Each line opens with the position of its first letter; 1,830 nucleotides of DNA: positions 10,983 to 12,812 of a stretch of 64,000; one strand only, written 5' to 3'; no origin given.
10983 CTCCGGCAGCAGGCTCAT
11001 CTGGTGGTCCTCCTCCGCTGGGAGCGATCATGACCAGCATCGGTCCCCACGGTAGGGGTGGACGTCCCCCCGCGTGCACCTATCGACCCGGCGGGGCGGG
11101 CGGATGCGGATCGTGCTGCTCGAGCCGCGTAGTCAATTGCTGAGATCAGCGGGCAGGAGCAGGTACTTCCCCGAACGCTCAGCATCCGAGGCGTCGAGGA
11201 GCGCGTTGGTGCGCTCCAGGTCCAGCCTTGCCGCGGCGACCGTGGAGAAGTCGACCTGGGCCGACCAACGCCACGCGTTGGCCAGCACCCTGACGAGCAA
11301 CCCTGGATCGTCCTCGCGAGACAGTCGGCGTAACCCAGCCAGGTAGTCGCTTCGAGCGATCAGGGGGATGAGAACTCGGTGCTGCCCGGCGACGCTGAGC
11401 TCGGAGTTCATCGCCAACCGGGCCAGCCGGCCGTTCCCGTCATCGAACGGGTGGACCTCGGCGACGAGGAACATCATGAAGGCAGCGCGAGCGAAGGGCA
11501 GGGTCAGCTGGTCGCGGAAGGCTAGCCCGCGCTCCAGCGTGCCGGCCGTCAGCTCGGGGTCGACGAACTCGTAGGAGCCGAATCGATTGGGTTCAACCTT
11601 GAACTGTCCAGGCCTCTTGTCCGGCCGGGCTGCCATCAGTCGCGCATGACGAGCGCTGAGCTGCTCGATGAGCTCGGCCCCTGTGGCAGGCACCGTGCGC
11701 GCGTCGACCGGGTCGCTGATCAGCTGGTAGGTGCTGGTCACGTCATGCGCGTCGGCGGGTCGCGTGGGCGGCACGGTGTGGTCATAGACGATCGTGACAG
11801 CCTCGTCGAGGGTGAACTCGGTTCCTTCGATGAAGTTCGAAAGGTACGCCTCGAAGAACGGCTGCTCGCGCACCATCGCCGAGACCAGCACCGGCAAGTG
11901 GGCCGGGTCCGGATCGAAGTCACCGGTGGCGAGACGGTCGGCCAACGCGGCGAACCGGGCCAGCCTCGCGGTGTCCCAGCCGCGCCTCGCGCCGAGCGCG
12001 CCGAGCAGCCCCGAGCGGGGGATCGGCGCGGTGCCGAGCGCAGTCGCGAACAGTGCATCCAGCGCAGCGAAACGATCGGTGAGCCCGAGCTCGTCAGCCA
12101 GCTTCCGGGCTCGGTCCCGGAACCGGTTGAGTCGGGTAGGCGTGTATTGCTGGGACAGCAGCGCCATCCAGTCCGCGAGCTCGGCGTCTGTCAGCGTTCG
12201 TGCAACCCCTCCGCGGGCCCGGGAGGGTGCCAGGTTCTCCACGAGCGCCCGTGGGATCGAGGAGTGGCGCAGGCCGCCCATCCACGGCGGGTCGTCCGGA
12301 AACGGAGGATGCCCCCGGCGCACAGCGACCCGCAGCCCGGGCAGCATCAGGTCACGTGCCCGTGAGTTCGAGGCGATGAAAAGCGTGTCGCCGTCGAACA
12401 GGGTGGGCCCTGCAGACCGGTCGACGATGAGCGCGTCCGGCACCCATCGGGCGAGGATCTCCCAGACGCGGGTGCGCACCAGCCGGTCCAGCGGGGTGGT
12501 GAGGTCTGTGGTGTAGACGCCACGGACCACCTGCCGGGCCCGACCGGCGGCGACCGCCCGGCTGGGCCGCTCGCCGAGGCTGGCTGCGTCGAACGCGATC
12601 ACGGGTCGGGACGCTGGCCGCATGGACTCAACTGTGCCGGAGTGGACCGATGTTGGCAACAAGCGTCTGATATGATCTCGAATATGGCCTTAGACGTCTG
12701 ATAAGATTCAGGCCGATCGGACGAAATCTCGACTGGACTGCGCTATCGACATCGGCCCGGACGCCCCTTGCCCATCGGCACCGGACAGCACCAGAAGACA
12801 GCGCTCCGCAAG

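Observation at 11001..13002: Low-GC Fic (AMPylase) gene with AbiEi-like N-terminal domain inserted at the 3' side of tRNA-Arg(CCG)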

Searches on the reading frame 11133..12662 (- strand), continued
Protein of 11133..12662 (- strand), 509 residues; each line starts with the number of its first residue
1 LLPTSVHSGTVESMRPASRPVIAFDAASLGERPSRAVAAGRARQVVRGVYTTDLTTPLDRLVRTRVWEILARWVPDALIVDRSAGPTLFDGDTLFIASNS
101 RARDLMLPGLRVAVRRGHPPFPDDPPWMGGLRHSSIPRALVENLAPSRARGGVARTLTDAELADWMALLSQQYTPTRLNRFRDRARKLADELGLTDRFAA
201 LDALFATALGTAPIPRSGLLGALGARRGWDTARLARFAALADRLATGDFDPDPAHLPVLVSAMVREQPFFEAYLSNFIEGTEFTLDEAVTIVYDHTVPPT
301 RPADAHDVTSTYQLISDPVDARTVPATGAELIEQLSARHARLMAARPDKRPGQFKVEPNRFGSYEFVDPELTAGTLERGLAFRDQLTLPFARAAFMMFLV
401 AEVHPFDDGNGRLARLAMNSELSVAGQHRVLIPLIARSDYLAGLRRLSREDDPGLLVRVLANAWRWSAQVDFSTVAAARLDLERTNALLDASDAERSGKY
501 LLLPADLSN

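Call 74: find_related_loci(query=A1, collection=viral_contigs, flank=6000)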
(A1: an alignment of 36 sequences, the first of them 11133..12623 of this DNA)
Query A1 (496 aa) in viral_contigs; peptide patterns used: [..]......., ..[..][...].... (x = any residue, [..] = any of these).
353 stretches matched a pattern; 29 encode a relative of the query (tblastn E <= 1e-3); 29 distinct loci.
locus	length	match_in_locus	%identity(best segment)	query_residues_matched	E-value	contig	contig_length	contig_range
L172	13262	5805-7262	43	3-493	2e-110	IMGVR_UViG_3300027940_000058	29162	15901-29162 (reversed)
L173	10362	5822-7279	43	3-493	2e-110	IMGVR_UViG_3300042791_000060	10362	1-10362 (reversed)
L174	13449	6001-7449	42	7-493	2e-109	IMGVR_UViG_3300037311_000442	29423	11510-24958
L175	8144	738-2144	42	21-492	8e-109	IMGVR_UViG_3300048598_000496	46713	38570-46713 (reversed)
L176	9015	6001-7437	31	1-482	2e-82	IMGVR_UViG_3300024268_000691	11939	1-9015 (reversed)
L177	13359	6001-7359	35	21-475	3e-69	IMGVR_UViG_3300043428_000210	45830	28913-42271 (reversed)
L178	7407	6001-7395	35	21-491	2e-69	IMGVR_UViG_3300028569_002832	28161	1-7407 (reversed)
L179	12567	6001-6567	26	259-447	7e-9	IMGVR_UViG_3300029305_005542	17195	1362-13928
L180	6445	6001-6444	29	259-403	1e-7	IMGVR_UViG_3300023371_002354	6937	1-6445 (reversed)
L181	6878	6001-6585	25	262-457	1e-7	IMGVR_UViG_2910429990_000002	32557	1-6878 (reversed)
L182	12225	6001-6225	37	339-404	2e-7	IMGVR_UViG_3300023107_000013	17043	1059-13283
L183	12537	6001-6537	28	259-433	3e-7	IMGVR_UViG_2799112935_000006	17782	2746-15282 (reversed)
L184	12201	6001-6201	33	356-427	3e-6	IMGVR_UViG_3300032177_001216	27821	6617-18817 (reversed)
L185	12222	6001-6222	28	371-450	3e-6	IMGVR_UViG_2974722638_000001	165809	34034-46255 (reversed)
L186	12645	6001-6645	27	216-417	6e-6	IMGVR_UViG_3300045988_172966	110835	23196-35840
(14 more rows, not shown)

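Call 76: search_protein_families(library=pfam, proteins=[L172:1982-4258:+, L172:4258-4860:+, L172:4857-5717:+, L172:7960-11682:+, L175:2153-5035:+, L175:5039-6118:+, L175:6159-8048:+, L177:4120-5298:-, L177:8321-9571:+, L177:9568-11319:+], max_evalue=0.001)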
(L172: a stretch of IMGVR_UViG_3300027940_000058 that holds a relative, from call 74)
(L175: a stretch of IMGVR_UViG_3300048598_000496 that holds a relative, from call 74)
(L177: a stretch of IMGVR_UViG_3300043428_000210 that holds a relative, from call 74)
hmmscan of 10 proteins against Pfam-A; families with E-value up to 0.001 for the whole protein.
L172:1982-4258:+ (758 aa): 2 families
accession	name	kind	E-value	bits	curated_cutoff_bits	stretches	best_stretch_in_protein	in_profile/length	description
PF09718.15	Tape_meas_lam_C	-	5.3e-18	65.3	23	1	565-642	2-76/76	Lambda phage tail tape-measure protein (Tape_meas_lam_C)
PF06791.18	TMP_2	-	5.8e-08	33.1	30.2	1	98-245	67-206/208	Prophage tail length tape measure protein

L172:4258-4860:+ (200 aa): 1 family
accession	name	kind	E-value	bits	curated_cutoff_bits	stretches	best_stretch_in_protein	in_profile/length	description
PF09343.15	DUF2460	-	6.5e-71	238.5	30.4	1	5-199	1-205/205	Conserved hypothetical protein 2217 (DUF2460)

L172:4857-5717:+ (286 aa): 2 families
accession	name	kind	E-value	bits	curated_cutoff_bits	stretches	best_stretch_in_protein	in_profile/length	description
PF09931.15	Phage_phiJL001_Gp84_N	-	5.6e-58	196.1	26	1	6-164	2-160/160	Baseplate hub protein, N-terminal attachment domain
PF09356.15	Phage_BR0599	-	1.4e-26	93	22.9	1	193-271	1-80/80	Phage conserved hypothetical protein BR0599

L172:7960-11682:+ (1240 aa): 4 families
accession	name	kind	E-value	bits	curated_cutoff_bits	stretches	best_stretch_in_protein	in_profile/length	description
PF13547.12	GTA_TIM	-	8.2e-61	206.4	27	1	412-673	3-299/299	GTA TIM-barrel-like domain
PF13550.12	Phage-tail_3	-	2.3e-40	138.6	23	1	733-893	1-160/164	Putative phage tail protein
PF23666.2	Rcc01698_C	-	1.1e-29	103.1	27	1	993-1086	1-98/98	Rcc01698-like, C-terminal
PF22612.2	GH113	-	5.8e-09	36.2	27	1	350-445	53-140/289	Glycoside Hydrolase Family 113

L175:2153-5035:+ (960 aa): 5 families
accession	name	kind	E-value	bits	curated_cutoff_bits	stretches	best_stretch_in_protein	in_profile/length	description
PF00176.29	SNF2-rel_dom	-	1.3e-32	113.5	24.9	1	56-296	17-260/290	SNF2-related domain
PF00271.37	Helicase_C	-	3.7e-21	75.9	23.5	1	447-555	4-110/110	Helicase conserved C-terminal domain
PF04851.21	ResIII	-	3.9e-10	40.3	22.5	1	39-198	4-162/164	Type III restriction enzyme, res subunit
PF00270.35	DEAD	-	3.8e-07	30.4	26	1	59-199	17-161/167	DEAD/DEAH box helicase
PF13872.12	AAA_34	-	4.9e-07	29.4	27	1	28-185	32-204/306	P-loop containing NTP hydrolase pore-1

L175:5039-6118:+ (359 aa): 0 families

L175:6159-8048:+ (629 aa): 2 families
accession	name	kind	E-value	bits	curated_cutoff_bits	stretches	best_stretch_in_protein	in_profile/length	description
PF01555.25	N6_N4_Mtase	-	1.8e-32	113.5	26.7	1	125-436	1-202/221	DNA methylase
PF03602.21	Cons_hypoth95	-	0.00096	19.3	24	0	113-138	104-127/182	Conserved hypothetical protein 95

L177:4120-5298:- (392 aa): 2 families
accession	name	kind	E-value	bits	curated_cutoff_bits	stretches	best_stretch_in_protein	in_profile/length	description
PF13784.11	Fic_N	-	1.7e-22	79.6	26.7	1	43-118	3-78/82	Fic/DOC family N-terminal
PF02661.23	Fic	-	2.1e-18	67.4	24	1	131-244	1-93/93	Fic/DOC family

L177:8321-9571:+ (416 aa): 1 family
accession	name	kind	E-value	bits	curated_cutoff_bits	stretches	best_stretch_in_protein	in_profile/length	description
PF13289.12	SIR2_2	-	1.9e-10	41.4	24.5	1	185-331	2-108/141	SIR2-like domain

L177:9568-11319:+ (583 aa): 5 families
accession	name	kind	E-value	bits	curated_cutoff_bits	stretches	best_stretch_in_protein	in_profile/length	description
PF01935.23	DUF87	-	1.9e-18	67.8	23.2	1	152-302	5-156/220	Helicase HerA, central domain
PF05872.18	HerA_C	-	9.9e-10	38.1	22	1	435-540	259-365/502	Helicase HerA-like C-terminal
PF12846.13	AAA_10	-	8.8e-09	35.3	27.5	1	171-217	22-68/362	AAA-like domain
PF13401.12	AAA_22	-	0.00014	22.6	27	0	400-447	59-97/130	AAA domain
PF00270.35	DEAD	-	0.00057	20.1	26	0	418-456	103-140/167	DEAD/DEAH box helicase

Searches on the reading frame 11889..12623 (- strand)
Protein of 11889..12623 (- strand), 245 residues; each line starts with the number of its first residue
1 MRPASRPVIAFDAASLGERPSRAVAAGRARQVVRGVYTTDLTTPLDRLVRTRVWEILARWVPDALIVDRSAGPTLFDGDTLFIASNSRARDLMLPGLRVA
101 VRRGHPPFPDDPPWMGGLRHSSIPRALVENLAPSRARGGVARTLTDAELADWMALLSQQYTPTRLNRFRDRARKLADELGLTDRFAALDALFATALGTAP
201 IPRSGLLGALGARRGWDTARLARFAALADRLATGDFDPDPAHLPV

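Call 24: search_protein_families(library=pfam, alignment_id=A2, max_evalue=10)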
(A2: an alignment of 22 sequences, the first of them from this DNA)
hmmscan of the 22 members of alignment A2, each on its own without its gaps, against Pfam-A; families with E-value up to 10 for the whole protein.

A. member 1, seq(245 aa): 1 family
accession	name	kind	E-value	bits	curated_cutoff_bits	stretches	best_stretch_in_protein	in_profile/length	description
PF00672.30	HAMP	-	0.087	13.6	25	1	218-239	7-28/53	HAMP domain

B. families by the number of members that match (of 22 scanned): 13 families
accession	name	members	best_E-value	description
PF13338.12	AbiEi_4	13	4.5e-05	Transcriptional regulator, AbiEi antitoxin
PF24751.1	DUF7696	3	4.3e-05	Family of unknown function (DUF7696)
PF03070.21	TENA_THI-4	1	0.0081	TENA/THI-4/PQQC family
PF17211.8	VHL_C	1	0.0089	VHL box domain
PF01316.27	Arg_repressor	1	0.013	Arginine repressor, DNA binding domain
PF20058.4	DUF6457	1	0.026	Domain of unknown function (DUF6457)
PF13243.12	SQHop_cyclase_C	1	0.043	Squalene-hopene cyclase C-terminal domain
PF17939.6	TetR_C_30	1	0.051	Tetracyclin repressor-like, C-terminal domain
PF00672.30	HAMP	1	0.087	HAMP domain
PF20776.3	SLS1_N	1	0.16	SLS1 protein N-terminal domain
PF02764.19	Diphtheria_T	1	0.26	Diphtheria toxin, T domain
PF21848.1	DUF6907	1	0.79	Domain of unknown function (DUF6907)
PF25607.1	DUF7939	1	2.5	Domain of unknown function (DUF7939)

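Call 25: search_solved_structures(query=A2, max_evalue=10, show_alignments=3)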
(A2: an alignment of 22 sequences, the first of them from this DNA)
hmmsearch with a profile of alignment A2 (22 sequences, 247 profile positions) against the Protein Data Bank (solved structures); distinct sequences matched with E-value up to 10: 2.
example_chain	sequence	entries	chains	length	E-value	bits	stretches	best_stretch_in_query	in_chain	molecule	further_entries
6xyw_Bl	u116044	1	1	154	0.65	12.9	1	77-167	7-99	Small ribosomal subunit protein S13, mitochondrial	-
3kdq_A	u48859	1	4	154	3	10.7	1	139-229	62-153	uncharacterized conserved protein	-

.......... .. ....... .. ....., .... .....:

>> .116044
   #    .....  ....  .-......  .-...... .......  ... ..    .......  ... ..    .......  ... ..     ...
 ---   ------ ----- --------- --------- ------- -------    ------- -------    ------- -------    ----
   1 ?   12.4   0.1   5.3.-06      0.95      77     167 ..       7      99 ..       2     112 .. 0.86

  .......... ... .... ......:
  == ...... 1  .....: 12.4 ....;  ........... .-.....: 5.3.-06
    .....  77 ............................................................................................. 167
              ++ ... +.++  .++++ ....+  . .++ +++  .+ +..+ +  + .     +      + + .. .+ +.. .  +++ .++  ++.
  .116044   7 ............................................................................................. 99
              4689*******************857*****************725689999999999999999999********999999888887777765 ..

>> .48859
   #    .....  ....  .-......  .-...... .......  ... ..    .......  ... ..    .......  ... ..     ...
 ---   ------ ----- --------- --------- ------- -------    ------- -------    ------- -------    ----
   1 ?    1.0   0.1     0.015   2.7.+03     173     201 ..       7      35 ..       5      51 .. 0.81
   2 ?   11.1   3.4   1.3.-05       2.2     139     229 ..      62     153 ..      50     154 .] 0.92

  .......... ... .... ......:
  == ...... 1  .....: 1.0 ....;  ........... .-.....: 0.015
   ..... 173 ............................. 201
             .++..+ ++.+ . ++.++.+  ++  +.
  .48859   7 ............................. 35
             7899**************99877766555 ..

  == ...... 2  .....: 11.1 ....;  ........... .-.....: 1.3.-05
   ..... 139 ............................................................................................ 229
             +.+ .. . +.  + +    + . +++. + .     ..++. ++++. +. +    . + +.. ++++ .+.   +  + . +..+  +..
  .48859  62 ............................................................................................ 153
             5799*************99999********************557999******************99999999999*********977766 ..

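Call 28: predict_structure(alignment_id=A2)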
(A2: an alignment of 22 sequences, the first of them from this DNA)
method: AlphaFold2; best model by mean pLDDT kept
length: 245 residues; sequences in the alignment: 22
mean_pLDDT: 86.6   pTM: 0.78
mean pLDDT of the five models: 86.6, 86.6, 85.8, 83.1, 82.4
residues with pLDDT >= 90: 156; 70-90: 56; 50-70: 30; < 50: 3
segments of 3 or more residues with pLDDT < 50: 1-3
pLDDT, mean of each block of 10 residues (from residue 1): 64 87 92 93 94 94 96 89 95 95 95 93 97 79 92 92 95 96 94 90 75 65 70 62 54
secondary structure, 60 per line:
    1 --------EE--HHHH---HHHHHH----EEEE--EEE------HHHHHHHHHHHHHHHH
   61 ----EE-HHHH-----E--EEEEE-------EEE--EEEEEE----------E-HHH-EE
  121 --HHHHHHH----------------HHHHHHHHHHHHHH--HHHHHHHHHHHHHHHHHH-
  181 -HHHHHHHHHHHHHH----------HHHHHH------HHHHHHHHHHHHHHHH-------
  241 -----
elements in order: H13-16 H20-25 E30-33 E36-38 H45-60 H68-71 E80-84 E92-94 E97-102 H123-129 H146-159 H162-179 H182-195 H206-211 H218-233

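Call 41: fold_search(model_id=the predicted structure, library=pdb)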
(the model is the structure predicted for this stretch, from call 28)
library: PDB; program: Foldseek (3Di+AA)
matches with E <= 10: 73; with E <= 0.001: 0
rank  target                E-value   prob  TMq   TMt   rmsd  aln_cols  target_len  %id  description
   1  6y8q_A                4.8e-03  0.99  0.38  0.45   6.5       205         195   14  AbiEi antitoxin from Streptococcus agalactiae (released 2020-12-16)
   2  4ok0_A                6.1e-03  0.97  0.34  0.37  10.8       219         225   14  Crystal structure of putative nucleotidyltransferase from H. pylori (released 2014-04-09)
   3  4o8s                  1.0e-02  0.92  0.34  0.35  13.6       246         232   15  Crystal structure of JHP933 from Helicobacter pylori (released 2014-09-10)
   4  4ok0_B                1.1e-02  0.91  0.33  0.35  11.3       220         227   14  Crystal structure of putative nucleotidyltransferase from H. pylori (released 2014-04-09)
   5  6y8q_D                5.2e-02  0.84  0.37  0.46   6.8       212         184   13  AbiEi antitoxin from Streptococcus agalactiae (released 2020-12-16)
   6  2c2j                  2.7e+00  0.03  0.12  0.16  10.9        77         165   16  Crystal Structure Of The Dps92 From Deinococcus Radiodurans (released 2007-02-20)
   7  1jig_A                3.5e+00  0.10  0.15  0.23   8.8        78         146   13  Dlp-2 from Bacillus anthracis (released 2002-06-19)
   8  9er2_Q                3.5e+00  0.08  0.14  0.15  12.7        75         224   16  PolII-TCR-STK19 structure. (released 2024-12-04)
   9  9nlu_H                3.5e+00  0.08  0.16  0.14   8.3        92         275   16  Y20S (Sec18-Sec17-Sec9-Sso1-Snc1) EDTA - Class 5 (released 2025-10-01)
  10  5cwh                  3.5e+00  0.06  0.16  0.23  14.3       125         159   18  Crystal structure of de novo designed helical repeat protein DHR14 (released 2015-12-16)
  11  4l68_B                4.2e+00  0.01  0.13  0.11  17.2       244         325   14  Structure of the psedudokinase domain of BIR2, an immune regulator of the RLK/Pelle family (released 2014-03-05)
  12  9nlu_I                4.4e+00  0.04  0.14  0.13   8.4        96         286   19  Y20S (Sec18-Sec17-Sec9-Sso1-Snc1) EDTA - Class 5 (released 2025-10-01)
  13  7ung_XA               4.4e+00  0.03  0.09  0.12   3.2        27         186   22  48-nm repeat of the human respiratory doublet microtubule (released 2022-10-05)
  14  8snb_3E               4.7e+00  0.03  0.09  0.12   3.2        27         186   22  atomic model of sea urchin sperm doublet microtubule (48-nm periodicity) (released 2023-06-28)
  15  5wa3_A                4.7e+00  0.03  0.16  0.13  15.2        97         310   16  Pyridine synthase, TbtD, from thiomuracin biosynthesis (released 2017-11-22)
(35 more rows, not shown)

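Call 85: search_protein_representatives(alignment_id=A2)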
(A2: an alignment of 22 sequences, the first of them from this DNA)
Query: 22 sequences, 247 profile positions. Proteins with E-value up to 0.001 (for the whole library): 1482; up to 1e-10: 1032; up to 1e-30: 406. The best 150 are listed.
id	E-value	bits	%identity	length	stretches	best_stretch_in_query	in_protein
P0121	1.0e-90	320.1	-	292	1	4-244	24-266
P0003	6.1e-90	317.6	-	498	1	3-247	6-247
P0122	7.8e-86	304.2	-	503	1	3-246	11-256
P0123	5.5e-81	288.3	-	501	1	4-237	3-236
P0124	3.4e-76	272.6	-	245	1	1-238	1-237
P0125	1.7e-74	267.0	-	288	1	11-220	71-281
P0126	3.7e-74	265.9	-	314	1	5-244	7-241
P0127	6.5e-74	265.1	-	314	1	6-225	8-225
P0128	3.5e-73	262.7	-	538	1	4-240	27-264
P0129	4.7e-73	262.3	-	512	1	4-237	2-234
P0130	1.5e-71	257.4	-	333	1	3-237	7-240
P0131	3.3e-71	256.3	-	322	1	4-237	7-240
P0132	5.2e-71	255.6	-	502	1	4-236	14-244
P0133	5.9e-71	255.5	-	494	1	1-242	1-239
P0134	7.2e-71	255.2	-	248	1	3-237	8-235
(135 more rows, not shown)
